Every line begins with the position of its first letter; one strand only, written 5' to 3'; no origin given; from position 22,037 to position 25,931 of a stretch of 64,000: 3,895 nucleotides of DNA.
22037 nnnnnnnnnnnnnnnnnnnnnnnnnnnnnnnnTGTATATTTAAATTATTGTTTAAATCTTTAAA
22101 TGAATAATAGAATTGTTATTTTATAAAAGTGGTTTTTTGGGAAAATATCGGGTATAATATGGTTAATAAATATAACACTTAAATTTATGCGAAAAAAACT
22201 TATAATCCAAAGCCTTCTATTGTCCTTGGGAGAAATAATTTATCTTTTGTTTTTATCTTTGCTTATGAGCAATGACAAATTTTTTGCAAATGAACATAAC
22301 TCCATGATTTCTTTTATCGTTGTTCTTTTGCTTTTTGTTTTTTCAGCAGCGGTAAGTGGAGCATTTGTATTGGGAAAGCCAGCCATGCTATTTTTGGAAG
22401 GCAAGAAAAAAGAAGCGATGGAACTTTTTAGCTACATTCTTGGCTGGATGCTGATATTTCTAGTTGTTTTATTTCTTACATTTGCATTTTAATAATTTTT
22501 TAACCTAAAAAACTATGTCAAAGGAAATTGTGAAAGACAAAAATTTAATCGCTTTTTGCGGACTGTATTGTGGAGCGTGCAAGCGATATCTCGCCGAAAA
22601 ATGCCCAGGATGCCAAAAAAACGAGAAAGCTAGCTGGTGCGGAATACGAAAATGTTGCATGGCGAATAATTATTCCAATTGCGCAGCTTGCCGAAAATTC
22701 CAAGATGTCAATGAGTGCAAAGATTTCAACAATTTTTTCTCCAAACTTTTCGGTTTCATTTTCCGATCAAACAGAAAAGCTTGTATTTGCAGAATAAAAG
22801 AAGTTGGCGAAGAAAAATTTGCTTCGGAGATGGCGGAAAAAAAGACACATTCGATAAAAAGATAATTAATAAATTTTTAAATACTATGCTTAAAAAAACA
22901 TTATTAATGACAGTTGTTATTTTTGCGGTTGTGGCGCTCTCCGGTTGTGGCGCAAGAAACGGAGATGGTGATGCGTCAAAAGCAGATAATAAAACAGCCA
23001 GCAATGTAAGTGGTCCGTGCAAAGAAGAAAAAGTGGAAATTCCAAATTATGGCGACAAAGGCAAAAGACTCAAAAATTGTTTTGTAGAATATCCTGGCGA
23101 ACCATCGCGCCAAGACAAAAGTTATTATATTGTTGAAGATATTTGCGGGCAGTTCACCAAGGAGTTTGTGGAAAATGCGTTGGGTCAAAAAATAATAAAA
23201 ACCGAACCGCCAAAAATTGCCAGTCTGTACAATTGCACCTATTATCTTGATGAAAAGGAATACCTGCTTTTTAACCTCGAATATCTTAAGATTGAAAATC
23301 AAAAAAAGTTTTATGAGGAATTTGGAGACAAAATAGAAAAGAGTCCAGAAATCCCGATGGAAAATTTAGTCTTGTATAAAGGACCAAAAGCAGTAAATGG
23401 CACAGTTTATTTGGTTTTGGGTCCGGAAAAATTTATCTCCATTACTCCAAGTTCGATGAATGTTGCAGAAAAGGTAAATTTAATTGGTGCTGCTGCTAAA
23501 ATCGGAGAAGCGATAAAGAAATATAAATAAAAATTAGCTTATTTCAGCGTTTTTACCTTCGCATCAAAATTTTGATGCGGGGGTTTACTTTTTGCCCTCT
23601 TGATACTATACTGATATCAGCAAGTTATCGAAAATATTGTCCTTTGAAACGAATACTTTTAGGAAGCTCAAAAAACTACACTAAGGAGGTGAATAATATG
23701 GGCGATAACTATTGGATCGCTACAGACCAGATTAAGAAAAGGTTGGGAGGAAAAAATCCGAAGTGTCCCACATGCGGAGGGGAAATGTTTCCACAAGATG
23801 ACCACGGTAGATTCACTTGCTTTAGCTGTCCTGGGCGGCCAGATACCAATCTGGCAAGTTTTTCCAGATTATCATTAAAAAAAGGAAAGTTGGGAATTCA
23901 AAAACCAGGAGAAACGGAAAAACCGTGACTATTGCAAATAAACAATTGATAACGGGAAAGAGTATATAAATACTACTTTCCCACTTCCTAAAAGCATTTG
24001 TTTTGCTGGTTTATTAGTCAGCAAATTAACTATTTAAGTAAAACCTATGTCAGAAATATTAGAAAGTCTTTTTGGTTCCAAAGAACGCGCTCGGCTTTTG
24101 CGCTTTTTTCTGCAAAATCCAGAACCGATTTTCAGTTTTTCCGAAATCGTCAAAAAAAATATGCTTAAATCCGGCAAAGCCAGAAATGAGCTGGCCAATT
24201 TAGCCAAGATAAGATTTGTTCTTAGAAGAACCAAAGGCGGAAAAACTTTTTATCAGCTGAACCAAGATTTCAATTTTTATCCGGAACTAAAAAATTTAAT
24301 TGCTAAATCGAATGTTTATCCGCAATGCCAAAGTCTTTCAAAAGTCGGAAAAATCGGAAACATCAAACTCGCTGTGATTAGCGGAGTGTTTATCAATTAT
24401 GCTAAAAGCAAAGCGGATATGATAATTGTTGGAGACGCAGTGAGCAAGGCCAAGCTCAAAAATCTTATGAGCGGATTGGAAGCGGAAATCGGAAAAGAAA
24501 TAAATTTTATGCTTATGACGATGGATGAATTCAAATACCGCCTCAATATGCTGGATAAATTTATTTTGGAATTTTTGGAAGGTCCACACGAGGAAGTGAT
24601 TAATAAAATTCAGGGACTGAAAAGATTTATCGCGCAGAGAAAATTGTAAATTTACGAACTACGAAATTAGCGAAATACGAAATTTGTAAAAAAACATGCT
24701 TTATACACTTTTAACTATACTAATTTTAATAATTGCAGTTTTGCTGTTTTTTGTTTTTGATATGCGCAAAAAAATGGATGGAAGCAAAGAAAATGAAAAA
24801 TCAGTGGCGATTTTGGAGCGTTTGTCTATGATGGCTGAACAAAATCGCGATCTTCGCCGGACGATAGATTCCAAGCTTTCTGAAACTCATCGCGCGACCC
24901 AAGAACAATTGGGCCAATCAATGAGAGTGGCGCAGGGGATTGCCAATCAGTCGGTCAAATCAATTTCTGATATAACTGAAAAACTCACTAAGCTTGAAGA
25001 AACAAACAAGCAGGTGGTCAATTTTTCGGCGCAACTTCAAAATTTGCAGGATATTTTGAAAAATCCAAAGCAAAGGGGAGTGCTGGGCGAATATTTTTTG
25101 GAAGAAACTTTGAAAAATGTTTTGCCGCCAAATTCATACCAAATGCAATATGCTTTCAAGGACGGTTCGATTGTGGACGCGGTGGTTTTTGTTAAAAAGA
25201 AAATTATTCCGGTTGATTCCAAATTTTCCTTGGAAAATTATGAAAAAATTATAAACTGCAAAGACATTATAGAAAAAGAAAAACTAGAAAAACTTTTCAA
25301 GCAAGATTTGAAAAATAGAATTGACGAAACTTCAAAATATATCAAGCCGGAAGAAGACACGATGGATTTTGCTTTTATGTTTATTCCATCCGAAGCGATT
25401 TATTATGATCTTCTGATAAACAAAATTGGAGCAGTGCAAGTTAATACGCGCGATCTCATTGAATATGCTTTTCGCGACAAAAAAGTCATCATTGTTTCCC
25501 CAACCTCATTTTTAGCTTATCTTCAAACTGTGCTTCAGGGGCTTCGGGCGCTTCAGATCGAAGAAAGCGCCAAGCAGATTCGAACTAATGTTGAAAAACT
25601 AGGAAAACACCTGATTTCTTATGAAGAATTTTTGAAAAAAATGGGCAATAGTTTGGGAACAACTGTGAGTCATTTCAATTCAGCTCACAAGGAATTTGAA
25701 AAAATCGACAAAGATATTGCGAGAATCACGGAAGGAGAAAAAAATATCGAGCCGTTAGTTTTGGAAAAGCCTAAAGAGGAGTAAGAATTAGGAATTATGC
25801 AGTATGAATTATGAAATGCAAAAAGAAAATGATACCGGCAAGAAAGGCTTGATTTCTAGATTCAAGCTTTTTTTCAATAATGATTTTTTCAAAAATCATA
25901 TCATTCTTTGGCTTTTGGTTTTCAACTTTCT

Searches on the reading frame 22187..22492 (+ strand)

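Call 10: search_protein_families(library=pfam, proteins=[window:22187-22492:+], max_evalue=0.01)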
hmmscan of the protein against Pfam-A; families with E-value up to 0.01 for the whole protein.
window:22187-22492:+ (101 aa): 1 family
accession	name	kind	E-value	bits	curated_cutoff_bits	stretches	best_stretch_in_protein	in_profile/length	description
PF12159.13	DUF3593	-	0.0053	17.2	25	1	10-59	3-48/88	Protein of unknown function (DUF3593)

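Call 26: search_protein_families(library=ncbifam, proteins=[window:22187-22489:+], max_evalue=0.01)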
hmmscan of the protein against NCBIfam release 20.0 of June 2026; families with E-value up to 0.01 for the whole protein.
window:22187-22489:+ (101 aa): 0 families

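Call 60: search_protein_families(library=padloc, proteins=[window:22187-22489:+], max_evalue=0.001)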
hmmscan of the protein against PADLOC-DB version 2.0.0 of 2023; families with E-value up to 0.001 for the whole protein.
window:22187-22489:+ (101 aa): 0 families

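Call 61: search_protein_families(library=phrogs, proteins=[window:22187-22489:+], max_evalue=0.001)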
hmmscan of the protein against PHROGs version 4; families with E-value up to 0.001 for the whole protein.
window:22187-22489:+ (101 aa): 0 families

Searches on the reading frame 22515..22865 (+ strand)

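Call 10: search_protein_families(library=pfam, proteins=[window:22515-22865:+], max_evalue=0.01)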
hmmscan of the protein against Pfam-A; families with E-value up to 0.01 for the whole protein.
window:22515-22865:+ (116 aa): 1 family
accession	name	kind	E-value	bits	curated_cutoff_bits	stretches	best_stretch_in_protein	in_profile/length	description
PF12675.12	DUF3795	-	0.00022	22.1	22.6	1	12-70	2-80/83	Protein of unknown function (DUF3795)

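Call 60: search_protein_families(library=padloc, proteins=[window:22515-22862:+], max_evalue=0.001)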
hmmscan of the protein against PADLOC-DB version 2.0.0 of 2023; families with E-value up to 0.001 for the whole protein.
window:22515-22862:+ (116 aa): 0 families

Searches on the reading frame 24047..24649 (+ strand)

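Call 10: search_protein_families(library=pfam, proteins=[window:24047-24649:+], max_evalue=0.01)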
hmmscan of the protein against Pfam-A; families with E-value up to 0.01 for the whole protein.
window:24047-24649:+ (200 aa): 1 family
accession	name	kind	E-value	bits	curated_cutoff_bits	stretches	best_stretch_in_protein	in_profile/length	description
PF24033.1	DUF7342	-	0.0015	19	31.6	1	31-88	20-77/150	Family of unknown function (DUF7342)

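Call 60: search_protein_families(library=padloc, proteins=[window:24047-24646:+], max_evalue=0.001)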
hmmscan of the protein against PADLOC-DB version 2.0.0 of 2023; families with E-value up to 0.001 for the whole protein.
window:24047-24646:+ (200 aa): 5 families
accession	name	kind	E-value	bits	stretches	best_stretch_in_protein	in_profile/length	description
PDLC04368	PDC-M05A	-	7.7e-26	89.2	1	3-191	5-195/201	-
PDLC04372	PDC-M05A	-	2.5e-16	58.4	1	32-186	2-159/167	-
PDLC04369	PDC-M05A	-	1.2e-13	49.2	1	4-184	5-184/201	-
PDLC04370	PDC-M05A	-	9.8e-06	23.5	1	4-170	7-177/194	-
PDLC04371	PDC-M05A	-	0.00016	19.4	1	6-153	26-176/211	-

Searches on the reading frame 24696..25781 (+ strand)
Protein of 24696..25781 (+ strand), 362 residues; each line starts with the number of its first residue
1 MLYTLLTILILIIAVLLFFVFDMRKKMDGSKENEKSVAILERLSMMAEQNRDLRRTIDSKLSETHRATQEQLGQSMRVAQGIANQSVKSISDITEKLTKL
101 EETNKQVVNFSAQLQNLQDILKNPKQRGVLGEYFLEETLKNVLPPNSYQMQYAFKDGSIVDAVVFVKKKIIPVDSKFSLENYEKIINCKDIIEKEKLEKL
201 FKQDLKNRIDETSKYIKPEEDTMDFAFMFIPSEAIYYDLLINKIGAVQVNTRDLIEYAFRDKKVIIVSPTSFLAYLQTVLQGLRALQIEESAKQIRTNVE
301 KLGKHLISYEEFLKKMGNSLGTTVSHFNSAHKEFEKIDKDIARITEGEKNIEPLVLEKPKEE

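Call 59: search_protein_families(library=pfam, proteins=[window:24696-25781:+], max_evalue=0.001)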
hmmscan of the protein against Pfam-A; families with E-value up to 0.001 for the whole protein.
window:24696-25781:+ (362 aa): 1 family
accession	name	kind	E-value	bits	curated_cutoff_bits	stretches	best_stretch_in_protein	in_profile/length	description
PF02646.22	RmuC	-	3.7e-51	174.4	26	1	60-339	2-272/291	RmuC family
